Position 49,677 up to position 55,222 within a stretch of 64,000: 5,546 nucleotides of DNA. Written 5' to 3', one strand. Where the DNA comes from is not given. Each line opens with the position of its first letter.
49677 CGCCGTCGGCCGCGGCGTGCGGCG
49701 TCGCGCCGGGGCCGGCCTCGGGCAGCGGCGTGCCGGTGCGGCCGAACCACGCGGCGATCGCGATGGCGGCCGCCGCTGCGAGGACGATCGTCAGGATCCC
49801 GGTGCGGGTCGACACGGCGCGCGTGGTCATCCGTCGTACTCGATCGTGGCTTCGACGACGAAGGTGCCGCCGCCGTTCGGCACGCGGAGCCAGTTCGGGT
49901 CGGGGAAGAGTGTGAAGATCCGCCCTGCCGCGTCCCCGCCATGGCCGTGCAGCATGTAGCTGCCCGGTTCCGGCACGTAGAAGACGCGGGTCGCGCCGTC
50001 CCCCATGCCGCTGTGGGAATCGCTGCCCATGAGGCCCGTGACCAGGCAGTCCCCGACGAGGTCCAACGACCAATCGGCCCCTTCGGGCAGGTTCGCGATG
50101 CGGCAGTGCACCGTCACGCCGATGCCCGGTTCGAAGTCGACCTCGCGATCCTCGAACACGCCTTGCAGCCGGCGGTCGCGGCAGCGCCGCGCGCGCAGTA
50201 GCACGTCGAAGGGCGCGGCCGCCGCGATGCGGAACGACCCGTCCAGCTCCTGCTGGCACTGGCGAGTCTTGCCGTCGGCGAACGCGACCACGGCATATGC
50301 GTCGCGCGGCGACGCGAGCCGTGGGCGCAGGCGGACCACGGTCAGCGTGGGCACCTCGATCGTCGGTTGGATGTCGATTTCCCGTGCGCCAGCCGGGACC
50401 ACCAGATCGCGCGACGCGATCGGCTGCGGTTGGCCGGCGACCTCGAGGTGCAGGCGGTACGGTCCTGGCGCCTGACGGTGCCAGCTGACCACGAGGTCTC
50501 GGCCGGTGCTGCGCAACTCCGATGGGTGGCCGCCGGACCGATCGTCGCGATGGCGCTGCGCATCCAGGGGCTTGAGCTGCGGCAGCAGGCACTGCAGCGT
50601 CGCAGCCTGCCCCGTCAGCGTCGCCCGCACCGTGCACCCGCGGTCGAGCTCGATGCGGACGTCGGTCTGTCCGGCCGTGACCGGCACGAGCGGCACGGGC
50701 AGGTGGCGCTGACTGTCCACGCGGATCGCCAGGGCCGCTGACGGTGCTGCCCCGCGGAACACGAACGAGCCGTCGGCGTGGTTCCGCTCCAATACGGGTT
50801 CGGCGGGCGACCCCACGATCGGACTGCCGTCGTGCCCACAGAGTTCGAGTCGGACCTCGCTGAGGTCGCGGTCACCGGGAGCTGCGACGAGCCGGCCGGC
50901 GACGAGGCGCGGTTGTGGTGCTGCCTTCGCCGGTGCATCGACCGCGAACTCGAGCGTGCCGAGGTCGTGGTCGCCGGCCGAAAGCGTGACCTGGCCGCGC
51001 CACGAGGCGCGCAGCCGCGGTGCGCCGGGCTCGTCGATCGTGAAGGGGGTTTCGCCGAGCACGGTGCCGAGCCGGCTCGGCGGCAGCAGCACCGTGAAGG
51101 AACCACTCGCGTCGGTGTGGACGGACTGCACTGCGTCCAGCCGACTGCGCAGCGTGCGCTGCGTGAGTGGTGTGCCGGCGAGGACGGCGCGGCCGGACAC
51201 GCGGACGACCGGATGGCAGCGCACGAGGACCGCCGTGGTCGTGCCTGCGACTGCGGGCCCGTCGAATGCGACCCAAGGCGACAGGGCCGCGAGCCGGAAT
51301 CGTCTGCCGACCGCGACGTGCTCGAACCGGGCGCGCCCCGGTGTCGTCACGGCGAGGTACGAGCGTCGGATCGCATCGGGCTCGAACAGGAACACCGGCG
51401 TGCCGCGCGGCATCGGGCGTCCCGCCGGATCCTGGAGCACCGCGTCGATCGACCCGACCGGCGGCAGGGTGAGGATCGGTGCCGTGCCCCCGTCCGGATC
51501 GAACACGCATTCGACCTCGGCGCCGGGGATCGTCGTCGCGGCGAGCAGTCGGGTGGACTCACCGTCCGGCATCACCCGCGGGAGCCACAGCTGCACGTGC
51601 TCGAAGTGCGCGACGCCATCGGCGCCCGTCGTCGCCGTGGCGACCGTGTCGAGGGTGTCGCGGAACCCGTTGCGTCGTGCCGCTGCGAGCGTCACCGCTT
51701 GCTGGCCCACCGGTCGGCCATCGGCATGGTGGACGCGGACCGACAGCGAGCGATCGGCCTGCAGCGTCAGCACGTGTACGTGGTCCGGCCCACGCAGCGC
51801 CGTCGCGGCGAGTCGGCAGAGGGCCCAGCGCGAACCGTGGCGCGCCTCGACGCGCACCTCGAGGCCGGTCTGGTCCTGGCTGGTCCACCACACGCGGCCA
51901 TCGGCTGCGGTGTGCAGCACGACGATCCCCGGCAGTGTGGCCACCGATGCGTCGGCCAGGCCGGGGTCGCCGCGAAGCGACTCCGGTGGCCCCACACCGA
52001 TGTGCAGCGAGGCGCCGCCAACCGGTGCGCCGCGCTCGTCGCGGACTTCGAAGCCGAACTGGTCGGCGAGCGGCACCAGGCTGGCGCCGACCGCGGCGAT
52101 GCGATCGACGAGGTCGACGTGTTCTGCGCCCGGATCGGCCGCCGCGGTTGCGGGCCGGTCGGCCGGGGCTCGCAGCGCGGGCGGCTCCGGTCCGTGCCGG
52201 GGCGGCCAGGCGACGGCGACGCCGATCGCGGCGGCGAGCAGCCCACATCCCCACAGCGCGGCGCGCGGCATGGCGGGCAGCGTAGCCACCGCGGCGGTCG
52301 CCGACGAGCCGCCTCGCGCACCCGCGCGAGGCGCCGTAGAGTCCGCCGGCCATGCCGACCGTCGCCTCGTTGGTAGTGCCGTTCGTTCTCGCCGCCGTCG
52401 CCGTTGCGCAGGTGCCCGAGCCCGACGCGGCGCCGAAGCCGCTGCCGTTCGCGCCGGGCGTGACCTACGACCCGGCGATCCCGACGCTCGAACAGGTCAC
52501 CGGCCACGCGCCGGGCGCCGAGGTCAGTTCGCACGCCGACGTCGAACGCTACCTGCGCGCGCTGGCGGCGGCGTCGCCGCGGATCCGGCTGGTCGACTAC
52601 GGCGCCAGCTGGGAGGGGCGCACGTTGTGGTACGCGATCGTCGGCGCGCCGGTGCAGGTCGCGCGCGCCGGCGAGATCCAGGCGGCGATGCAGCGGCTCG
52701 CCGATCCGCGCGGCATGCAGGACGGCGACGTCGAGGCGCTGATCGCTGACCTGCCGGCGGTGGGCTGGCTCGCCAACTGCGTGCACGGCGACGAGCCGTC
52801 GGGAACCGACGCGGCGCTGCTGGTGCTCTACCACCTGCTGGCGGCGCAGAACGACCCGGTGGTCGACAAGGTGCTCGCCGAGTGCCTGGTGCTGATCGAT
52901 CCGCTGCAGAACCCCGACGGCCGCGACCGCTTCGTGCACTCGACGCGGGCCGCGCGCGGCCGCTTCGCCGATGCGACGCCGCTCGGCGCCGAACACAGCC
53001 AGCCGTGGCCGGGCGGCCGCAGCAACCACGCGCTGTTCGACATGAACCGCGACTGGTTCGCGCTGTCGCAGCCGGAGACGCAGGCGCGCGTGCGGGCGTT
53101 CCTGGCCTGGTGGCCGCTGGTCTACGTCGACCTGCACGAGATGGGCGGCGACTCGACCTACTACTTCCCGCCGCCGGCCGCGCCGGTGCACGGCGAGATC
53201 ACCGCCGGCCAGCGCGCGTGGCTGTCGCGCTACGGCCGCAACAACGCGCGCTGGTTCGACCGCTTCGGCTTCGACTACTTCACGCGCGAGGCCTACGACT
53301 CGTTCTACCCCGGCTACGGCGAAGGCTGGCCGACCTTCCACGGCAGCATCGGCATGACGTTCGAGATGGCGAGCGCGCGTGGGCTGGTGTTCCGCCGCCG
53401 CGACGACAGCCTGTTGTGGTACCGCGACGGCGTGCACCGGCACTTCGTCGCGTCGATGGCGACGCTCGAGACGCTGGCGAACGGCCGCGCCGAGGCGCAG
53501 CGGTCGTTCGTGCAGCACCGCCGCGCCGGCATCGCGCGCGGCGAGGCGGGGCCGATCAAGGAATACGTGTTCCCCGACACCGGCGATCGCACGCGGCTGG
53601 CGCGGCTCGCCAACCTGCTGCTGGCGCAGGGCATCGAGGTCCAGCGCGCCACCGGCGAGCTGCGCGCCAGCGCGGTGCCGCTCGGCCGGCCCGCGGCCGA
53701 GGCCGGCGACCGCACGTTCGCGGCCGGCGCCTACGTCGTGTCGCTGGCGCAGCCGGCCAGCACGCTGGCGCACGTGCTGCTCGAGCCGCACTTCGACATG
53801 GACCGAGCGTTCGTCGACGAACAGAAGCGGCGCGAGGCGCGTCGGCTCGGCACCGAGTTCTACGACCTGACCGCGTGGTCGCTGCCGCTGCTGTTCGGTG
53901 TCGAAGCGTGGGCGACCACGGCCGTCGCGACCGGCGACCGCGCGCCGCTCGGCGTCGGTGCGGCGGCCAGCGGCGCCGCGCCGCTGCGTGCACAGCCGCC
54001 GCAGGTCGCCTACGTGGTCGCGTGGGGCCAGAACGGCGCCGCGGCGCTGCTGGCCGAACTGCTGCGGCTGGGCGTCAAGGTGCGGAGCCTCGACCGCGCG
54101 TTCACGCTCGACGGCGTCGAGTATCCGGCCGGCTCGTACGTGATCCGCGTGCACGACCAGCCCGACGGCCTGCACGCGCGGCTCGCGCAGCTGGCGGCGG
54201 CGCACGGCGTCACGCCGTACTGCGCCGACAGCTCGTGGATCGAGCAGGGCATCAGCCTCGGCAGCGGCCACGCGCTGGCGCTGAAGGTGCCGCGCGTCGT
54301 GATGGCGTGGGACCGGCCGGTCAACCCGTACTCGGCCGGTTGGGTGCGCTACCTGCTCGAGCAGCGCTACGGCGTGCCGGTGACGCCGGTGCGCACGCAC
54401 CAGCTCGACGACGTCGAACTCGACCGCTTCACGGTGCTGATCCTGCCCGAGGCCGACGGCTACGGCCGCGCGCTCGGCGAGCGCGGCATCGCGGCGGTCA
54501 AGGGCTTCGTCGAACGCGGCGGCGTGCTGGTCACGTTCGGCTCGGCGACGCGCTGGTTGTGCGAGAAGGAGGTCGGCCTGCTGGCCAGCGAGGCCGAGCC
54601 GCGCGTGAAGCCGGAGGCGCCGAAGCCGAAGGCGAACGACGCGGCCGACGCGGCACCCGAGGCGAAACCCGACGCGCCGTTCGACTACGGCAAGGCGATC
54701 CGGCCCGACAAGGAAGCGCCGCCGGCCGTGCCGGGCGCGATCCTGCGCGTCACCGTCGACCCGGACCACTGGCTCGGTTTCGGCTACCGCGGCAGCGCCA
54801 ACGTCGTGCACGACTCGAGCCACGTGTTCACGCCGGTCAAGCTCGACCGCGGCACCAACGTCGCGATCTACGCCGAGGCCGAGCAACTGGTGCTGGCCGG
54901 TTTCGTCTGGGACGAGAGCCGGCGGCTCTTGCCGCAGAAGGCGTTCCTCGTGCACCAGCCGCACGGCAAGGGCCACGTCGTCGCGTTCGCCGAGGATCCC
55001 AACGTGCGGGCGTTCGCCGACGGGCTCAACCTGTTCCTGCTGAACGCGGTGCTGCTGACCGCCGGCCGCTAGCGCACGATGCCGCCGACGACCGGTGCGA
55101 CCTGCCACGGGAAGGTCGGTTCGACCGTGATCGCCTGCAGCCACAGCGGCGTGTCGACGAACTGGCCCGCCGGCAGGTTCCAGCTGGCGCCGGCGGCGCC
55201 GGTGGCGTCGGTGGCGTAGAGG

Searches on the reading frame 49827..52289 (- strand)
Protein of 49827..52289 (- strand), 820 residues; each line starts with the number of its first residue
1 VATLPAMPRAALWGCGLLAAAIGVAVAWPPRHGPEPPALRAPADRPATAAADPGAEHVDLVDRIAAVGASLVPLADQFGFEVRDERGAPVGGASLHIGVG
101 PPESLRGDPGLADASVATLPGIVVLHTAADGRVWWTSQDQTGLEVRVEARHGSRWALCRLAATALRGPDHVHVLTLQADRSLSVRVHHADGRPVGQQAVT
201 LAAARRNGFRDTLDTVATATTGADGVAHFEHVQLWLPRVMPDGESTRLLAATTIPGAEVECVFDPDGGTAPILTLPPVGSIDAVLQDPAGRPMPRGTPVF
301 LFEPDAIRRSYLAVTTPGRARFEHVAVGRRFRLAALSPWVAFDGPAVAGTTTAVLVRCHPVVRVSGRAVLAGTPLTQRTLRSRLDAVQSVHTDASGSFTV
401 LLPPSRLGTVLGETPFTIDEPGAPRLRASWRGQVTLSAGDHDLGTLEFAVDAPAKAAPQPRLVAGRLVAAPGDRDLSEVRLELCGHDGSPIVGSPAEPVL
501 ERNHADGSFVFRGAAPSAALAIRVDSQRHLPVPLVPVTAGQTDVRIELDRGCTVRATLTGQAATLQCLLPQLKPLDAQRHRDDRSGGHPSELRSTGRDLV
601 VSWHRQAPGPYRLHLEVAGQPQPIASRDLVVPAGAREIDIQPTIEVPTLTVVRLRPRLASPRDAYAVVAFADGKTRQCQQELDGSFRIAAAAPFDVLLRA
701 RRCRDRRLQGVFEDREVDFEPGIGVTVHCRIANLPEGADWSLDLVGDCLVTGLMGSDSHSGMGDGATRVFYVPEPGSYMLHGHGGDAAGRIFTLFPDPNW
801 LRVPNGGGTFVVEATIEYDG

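Call 55: search_protein_families(library=pfam, proteins=[window:49827-52289:-], max_evalue=0.0001)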
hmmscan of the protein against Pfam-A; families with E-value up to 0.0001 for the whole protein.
window:49827-52289:- (820 aa): 1 family
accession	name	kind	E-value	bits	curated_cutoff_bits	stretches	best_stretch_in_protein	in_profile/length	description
PF13620.12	CarboxypepD_reg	-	3.7e-07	30.8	32.3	0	181-232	1-45/82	Carboxypeptidase regulatory-like domain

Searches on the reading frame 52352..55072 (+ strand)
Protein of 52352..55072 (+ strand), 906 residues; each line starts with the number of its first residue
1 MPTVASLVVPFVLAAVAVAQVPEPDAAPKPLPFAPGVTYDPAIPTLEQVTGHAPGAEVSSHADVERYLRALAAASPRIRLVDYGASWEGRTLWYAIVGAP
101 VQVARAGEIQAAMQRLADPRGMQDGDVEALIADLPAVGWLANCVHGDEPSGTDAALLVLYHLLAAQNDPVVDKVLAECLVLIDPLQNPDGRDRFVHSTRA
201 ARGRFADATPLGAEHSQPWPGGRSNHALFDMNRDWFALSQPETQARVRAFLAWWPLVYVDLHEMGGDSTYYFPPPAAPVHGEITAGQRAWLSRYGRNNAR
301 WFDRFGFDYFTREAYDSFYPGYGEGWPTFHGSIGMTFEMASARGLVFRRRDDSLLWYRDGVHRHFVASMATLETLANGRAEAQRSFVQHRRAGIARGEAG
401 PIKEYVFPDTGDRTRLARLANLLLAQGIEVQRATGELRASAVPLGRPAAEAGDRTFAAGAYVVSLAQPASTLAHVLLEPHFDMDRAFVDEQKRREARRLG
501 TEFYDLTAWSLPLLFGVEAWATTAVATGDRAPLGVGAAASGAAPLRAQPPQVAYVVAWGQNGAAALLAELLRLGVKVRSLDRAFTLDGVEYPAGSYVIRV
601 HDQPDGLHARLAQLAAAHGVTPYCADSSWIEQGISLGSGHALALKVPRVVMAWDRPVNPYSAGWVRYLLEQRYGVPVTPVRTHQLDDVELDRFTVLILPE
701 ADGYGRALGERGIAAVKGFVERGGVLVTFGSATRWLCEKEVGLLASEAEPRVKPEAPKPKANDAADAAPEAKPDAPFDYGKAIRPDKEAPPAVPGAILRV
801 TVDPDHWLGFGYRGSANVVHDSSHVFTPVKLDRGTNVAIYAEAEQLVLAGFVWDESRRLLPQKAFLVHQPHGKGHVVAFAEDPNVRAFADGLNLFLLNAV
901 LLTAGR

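Call 55: search_protein_families(library=pfam, proteins=[window:52352-55072:+], max_evalue=0.0001)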
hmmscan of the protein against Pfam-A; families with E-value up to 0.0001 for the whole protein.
window:52352-55072:+ (906 aa): 1 family
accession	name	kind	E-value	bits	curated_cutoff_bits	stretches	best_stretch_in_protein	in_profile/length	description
PF00246.29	Peptidase_M14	-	7.4e-14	52.5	21.6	1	65-263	2-183/286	Zinc carboxypeptidase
